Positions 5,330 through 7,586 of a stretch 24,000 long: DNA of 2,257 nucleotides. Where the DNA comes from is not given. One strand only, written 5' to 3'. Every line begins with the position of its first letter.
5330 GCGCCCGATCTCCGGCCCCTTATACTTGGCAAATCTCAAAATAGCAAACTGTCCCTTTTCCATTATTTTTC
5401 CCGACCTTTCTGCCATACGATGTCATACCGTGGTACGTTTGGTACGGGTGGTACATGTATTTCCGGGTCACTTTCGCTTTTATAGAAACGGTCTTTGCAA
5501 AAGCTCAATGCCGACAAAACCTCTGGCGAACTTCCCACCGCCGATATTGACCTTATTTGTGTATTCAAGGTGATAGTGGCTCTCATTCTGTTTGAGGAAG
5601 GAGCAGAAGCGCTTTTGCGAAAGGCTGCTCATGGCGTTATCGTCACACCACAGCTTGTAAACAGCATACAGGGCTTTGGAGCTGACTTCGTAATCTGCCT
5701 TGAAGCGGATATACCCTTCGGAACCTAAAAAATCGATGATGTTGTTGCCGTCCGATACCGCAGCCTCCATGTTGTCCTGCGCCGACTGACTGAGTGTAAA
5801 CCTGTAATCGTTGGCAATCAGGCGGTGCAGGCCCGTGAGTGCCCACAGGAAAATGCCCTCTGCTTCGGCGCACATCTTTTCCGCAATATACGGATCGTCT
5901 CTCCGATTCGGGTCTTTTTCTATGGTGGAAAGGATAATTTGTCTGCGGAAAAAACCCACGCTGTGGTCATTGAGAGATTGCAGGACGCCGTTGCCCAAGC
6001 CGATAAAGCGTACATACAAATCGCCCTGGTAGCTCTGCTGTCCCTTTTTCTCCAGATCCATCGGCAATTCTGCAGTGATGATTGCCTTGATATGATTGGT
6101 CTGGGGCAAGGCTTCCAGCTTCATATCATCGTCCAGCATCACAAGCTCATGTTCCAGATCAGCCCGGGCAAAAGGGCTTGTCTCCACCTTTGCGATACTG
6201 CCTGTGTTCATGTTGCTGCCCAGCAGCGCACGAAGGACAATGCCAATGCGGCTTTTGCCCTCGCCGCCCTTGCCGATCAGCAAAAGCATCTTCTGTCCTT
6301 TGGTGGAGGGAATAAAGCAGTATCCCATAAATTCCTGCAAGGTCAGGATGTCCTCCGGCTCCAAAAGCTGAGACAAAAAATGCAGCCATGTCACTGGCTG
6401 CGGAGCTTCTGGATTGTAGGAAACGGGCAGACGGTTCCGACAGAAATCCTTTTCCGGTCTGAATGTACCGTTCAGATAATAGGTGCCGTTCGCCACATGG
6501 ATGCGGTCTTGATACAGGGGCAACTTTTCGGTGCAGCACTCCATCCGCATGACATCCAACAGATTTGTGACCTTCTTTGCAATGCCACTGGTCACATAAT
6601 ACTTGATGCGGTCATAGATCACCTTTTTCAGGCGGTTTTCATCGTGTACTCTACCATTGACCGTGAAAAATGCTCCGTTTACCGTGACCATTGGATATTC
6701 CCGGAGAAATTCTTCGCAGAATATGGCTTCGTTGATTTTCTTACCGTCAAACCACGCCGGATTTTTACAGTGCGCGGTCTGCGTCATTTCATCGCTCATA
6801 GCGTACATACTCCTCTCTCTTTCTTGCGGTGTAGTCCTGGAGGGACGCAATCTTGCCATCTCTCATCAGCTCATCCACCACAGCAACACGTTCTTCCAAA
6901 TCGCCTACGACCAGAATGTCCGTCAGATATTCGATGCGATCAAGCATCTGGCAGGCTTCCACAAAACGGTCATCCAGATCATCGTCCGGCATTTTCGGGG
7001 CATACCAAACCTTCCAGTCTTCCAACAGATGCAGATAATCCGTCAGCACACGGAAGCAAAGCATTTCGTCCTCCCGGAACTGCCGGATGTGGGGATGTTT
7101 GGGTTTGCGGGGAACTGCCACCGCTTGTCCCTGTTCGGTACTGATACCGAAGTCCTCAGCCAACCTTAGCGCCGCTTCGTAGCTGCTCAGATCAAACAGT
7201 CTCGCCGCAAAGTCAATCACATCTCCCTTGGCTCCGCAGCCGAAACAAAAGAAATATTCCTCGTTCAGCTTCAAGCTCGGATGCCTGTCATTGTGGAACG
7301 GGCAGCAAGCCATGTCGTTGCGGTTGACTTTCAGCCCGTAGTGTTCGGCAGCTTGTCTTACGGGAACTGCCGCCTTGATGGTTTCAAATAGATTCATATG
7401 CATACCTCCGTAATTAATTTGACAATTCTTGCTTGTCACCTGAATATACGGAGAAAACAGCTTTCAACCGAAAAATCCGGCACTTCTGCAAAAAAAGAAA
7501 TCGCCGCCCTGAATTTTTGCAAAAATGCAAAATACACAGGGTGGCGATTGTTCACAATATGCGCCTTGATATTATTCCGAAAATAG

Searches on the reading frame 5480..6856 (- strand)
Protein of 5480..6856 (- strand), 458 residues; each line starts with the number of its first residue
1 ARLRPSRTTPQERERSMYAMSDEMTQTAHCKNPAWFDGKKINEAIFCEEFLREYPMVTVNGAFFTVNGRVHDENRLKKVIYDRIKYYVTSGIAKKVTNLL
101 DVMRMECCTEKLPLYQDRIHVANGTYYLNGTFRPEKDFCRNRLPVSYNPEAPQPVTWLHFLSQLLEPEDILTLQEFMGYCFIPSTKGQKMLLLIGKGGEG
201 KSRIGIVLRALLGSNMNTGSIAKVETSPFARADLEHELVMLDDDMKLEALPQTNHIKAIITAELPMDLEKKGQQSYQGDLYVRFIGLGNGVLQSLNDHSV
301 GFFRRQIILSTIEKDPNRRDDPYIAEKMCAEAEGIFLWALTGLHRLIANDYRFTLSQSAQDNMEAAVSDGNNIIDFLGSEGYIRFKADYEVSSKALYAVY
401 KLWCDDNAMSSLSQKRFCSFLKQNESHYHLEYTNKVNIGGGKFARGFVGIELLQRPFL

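Call 9: search_protein_families(library=pfam, proteins=[window:5480-6856:-], max_evalue=0.001)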
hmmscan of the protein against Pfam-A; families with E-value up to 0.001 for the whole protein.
window:5480-6856:- (458 aa): 2 families
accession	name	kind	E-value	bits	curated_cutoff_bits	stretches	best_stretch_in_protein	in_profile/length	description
PF19263.5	DUF5906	-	2e-16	61.1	27.6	1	193-305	1-114/114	Family of unknown function (DUF5906)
PF08706.16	D5_N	-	5.6e-05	23.9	22.4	1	92-163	67-142/145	D5 N terminal like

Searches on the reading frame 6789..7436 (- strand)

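Call 9: search_protein_families(library=pfam, proteins=[window:6789-7436:-], max_evalue=0.001)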
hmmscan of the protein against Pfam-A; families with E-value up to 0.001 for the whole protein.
window:6789-7436:- (215 aa): 1 family
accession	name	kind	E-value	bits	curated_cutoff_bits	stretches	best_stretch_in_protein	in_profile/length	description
PF01807.25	Zn_ribbon_DnaG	-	4.7e-16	58.8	24.9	1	36-102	27-95/98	CHC2 zinc finger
